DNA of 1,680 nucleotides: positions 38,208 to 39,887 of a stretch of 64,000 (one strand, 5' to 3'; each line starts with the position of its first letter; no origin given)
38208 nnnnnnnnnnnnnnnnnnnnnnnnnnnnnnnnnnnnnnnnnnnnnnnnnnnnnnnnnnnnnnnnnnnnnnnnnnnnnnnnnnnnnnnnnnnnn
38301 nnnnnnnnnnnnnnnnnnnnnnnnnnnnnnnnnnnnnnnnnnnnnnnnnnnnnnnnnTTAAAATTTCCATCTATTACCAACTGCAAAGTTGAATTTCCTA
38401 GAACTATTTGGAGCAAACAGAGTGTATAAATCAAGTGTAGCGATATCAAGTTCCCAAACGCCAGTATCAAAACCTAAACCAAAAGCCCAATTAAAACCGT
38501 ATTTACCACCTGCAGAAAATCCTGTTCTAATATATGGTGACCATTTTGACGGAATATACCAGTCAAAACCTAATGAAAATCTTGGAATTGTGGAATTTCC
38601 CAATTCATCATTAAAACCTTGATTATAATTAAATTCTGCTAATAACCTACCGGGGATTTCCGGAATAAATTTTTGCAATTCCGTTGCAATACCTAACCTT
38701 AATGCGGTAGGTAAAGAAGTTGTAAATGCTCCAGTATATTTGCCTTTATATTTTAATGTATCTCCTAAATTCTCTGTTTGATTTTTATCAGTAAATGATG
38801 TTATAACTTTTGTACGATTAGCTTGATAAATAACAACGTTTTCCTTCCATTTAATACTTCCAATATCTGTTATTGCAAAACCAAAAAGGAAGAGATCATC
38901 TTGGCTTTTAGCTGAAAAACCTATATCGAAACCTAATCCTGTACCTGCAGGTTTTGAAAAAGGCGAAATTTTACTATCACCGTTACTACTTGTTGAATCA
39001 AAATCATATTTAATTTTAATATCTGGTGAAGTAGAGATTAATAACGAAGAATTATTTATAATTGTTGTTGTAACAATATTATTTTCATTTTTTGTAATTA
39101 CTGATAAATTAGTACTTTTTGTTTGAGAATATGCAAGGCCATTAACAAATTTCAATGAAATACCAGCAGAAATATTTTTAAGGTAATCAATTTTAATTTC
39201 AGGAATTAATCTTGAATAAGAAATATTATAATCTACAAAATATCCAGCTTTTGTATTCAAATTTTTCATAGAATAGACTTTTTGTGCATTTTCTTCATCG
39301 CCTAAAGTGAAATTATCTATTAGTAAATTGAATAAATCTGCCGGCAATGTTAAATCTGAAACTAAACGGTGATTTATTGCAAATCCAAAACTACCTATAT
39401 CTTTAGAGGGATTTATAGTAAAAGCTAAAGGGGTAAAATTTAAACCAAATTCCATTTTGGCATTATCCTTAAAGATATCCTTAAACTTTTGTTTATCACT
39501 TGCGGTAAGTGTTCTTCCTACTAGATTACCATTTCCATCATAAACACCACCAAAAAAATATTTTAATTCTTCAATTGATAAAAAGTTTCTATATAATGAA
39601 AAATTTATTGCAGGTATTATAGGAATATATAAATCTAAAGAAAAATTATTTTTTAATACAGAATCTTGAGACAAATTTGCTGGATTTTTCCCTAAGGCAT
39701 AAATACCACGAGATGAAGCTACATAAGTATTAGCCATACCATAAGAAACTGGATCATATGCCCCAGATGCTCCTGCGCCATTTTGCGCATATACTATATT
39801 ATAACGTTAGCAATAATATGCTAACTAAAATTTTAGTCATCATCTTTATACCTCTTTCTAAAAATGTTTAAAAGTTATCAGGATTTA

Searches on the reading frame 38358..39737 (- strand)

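Call 10: search_protein_families(library=pfam, proteins=[window:38358-39737:-])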
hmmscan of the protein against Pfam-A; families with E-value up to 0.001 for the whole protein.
window:38358-39737:- (459 aa): 1 family
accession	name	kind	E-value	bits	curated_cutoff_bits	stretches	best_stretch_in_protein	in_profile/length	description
PF18990.6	DUF5723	-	6.5e-32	112.1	26.8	1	31-361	6-307/376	Family of unknown function (DUF5723)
